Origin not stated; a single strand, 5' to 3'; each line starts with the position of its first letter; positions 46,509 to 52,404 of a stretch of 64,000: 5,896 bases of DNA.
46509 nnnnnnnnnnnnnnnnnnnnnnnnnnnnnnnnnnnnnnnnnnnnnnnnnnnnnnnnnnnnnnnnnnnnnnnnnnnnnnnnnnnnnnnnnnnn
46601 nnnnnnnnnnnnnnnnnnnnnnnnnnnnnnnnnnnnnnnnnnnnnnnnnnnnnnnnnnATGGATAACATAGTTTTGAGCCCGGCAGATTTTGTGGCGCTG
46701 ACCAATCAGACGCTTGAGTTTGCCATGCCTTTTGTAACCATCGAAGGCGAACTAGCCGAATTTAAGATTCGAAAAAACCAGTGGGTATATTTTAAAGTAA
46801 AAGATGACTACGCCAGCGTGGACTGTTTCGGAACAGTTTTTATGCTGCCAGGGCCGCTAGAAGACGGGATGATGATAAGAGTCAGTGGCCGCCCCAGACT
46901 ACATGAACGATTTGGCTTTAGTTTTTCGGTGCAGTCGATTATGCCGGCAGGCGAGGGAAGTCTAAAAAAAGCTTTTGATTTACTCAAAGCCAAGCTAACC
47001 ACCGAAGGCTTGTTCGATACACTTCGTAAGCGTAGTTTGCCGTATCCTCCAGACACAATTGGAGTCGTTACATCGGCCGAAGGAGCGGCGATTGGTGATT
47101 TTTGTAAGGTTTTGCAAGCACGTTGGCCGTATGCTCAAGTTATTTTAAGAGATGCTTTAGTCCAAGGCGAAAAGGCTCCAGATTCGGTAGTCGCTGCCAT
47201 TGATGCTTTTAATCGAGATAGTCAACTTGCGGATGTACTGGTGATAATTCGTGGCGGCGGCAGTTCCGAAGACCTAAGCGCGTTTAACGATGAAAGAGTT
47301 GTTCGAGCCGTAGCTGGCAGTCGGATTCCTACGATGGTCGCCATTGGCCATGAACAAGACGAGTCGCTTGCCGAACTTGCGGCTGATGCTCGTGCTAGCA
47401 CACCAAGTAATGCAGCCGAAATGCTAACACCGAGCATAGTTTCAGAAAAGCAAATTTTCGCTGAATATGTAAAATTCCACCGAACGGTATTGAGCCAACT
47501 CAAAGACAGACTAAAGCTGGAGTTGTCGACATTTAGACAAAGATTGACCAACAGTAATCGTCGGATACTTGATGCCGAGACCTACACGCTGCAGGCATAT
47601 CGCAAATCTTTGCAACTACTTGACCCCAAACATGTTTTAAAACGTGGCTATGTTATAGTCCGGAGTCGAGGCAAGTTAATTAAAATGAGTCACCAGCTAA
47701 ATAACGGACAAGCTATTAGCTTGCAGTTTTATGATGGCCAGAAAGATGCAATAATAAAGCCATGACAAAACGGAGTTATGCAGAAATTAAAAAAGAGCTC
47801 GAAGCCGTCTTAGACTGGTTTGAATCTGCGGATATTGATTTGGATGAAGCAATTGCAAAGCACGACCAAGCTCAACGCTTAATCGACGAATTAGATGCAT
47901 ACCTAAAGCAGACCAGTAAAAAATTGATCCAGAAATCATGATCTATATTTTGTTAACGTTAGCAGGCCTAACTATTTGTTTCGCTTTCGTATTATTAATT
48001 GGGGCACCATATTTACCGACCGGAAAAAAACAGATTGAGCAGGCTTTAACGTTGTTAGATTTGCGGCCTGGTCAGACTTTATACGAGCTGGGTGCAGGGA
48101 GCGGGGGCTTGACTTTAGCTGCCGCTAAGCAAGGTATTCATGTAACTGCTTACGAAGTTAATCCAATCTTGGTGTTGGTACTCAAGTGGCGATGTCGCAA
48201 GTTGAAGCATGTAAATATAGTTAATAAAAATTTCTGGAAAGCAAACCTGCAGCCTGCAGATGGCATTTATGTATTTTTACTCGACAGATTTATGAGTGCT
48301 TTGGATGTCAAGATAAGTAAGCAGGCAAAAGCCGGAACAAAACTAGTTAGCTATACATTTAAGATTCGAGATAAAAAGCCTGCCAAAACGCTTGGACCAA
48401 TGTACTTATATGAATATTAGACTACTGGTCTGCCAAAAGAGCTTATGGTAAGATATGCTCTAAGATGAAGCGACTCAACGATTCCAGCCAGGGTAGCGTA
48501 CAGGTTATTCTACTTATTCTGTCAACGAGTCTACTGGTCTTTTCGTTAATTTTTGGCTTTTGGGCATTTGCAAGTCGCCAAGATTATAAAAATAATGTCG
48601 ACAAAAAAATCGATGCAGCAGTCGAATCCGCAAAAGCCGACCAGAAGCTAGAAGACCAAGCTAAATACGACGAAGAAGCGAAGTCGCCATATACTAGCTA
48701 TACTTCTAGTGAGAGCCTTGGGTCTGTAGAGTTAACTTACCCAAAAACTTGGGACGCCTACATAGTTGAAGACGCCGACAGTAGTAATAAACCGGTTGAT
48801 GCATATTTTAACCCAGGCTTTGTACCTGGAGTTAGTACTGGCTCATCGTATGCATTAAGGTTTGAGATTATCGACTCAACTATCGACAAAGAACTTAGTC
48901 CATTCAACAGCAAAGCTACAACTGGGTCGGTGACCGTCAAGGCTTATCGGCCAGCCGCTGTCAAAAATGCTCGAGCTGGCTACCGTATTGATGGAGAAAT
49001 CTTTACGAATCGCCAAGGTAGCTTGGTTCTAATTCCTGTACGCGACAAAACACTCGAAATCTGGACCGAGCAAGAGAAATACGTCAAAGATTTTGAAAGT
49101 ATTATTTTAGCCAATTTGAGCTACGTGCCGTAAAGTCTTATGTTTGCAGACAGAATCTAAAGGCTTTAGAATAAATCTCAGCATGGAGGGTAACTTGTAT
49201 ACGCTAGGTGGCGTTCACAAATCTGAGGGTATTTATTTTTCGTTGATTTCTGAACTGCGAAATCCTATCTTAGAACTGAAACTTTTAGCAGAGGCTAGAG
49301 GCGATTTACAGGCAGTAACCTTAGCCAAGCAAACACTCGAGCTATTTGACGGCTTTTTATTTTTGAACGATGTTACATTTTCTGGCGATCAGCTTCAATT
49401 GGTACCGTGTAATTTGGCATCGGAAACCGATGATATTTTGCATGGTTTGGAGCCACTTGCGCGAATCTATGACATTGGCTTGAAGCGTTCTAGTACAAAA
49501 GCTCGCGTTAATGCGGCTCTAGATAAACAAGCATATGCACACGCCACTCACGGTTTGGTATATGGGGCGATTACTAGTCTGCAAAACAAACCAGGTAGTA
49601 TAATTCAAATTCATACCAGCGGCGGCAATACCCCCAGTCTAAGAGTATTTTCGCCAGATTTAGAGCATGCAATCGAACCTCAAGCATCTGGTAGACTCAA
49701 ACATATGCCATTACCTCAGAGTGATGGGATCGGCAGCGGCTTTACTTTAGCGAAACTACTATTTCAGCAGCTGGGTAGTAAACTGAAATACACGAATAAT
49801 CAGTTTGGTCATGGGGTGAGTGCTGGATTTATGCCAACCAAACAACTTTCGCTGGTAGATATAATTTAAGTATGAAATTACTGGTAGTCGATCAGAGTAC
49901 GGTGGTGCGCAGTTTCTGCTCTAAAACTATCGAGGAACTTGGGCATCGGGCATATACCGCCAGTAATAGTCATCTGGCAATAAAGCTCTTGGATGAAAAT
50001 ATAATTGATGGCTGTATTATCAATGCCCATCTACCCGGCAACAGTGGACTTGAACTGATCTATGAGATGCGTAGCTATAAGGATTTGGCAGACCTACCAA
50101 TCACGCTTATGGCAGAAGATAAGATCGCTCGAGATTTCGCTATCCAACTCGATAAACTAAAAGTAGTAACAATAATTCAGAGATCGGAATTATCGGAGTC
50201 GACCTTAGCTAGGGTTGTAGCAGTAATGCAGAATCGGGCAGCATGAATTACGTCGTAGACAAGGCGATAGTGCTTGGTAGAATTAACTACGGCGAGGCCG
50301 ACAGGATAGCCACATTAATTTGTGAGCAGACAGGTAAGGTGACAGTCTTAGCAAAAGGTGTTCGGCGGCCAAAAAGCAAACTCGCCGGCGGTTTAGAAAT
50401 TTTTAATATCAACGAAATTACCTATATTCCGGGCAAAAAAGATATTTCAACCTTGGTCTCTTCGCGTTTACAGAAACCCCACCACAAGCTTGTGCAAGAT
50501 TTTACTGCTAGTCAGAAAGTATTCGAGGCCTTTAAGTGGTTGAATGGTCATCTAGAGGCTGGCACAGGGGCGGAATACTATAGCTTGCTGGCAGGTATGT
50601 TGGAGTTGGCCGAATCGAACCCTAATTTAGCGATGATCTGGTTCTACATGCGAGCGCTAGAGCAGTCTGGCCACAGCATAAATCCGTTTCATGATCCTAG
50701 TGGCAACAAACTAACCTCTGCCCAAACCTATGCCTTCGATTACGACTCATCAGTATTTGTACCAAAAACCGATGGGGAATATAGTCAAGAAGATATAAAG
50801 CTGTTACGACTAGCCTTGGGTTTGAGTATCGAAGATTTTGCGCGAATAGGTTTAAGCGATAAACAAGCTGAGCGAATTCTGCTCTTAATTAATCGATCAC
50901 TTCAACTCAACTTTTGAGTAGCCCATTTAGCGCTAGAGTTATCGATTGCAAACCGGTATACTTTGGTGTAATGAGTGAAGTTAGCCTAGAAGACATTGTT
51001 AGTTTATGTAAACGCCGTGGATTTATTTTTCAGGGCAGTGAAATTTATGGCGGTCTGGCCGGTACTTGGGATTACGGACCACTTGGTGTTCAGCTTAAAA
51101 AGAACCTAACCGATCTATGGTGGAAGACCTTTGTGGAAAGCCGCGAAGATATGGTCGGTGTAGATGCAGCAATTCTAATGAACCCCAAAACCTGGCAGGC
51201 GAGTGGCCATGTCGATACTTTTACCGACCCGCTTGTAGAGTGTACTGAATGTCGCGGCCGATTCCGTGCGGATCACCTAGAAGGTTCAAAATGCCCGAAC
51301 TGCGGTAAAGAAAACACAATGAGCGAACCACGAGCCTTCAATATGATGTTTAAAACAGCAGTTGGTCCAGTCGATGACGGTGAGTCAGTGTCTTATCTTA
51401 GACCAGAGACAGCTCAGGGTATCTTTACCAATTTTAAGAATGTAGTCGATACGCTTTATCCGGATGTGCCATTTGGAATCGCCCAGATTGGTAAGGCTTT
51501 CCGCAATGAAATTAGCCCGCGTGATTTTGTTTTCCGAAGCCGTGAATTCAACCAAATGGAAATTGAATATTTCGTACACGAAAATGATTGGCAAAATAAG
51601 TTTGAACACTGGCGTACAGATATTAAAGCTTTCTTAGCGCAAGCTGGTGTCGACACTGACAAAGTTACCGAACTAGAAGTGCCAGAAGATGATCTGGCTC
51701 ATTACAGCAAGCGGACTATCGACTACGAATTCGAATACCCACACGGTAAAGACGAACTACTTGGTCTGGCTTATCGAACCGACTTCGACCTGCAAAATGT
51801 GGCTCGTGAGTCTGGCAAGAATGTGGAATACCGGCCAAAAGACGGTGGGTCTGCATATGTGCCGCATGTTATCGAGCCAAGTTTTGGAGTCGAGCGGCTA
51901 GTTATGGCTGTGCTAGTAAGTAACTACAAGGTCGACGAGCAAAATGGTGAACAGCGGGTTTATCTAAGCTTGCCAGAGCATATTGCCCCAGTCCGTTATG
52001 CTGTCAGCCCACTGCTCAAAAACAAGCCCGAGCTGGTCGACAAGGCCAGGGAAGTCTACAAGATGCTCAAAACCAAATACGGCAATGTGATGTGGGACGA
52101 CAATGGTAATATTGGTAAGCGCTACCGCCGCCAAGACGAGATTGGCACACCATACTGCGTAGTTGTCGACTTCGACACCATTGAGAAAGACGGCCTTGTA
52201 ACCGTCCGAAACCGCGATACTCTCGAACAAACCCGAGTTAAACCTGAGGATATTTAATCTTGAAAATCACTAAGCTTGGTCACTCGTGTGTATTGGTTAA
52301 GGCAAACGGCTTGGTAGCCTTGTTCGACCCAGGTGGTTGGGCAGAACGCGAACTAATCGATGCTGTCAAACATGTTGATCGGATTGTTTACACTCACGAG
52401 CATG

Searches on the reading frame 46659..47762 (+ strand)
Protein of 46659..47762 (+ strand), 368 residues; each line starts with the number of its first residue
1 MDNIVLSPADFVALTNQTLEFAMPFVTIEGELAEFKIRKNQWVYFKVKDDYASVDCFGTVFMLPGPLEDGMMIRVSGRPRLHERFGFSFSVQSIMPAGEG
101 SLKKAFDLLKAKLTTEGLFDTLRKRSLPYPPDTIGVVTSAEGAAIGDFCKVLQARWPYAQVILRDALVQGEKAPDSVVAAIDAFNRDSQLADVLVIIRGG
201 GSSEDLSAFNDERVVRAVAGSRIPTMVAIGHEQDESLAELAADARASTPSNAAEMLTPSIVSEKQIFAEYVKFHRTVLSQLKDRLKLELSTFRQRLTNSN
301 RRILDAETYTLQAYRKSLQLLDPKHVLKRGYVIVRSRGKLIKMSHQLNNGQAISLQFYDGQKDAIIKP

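Call 63: search_protein_families(library=pfam, proteins=[window:46659-47762:+], max_evalue=0.00001)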
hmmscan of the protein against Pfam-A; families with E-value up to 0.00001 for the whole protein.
window:46659-47762:+ (368 aa): 2 families
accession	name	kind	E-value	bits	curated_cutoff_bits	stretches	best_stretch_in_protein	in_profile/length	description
PF02601.20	Exonuc_VII_L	-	5.4e-73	246.7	35.9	2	118-301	1-183/315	Exonuclease VII, large subunit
PF13742.12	tRNA_anti_2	-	2.7e-10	40.8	27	1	16-94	11-94/95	OB-fold nucleic acid binding domain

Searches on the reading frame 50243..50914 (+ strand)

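Call 63: search_protein_families(library=pfam, proteins=[window:50243-50914:+], max_evalue=0.00001)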
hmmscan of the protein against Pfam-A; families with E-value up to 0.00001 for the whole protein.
window:50243-50914:+ (224 aa): 1 family
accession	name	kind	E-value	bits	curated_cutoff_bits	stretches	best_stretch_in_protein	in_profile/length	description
PF11967.14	RecO_N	-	2.2e-18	66.5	27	1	1-75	1-75/80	Recombination protein O N terminal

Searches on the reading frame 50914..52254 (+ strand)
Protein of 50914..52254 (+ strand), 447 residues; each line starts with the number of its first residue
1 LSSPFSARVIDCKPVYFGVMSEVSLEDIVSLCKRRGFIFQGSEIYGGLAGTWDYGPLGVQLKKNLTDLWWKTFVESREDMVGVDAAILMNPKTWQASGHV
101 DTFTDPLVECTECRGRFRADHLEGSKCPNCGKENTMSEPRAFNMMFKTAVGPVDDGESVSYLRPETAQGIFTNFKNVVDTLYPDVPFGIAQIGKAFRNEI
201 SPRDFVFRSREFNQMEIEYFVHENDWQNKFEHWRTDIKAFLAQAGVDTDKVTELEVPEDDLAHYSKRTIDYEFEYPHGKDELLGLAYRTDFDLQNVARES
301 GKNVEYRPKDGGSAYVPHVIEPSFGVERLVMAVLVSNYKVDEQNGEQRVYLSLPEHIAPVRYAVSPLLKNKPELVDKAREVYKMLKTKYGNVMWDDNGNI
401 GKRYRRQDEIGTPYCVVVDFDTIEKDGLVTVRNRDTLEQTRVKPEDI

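Call 63: search_protein_families(library=pfam, proteins=[window:50914-52254:+], max_evalue=0.00001)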
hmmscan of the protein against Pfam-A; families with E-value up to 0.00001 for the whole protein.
window:50914-52254:+ (447 aa): 2 families
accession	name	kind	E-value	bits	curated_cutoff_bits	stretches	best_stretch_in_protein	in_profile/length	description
PF03129.25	HGTP_anticodon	-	3.2e-19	69.3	21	1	363-446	3-86/94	Anticodon binding domain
PF00587.30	tRNA-synt_2b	-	1.3e-12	48.6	29.3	1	154-335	5-177/179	tRNA synthetase class II core domain (G, H, P, S and T)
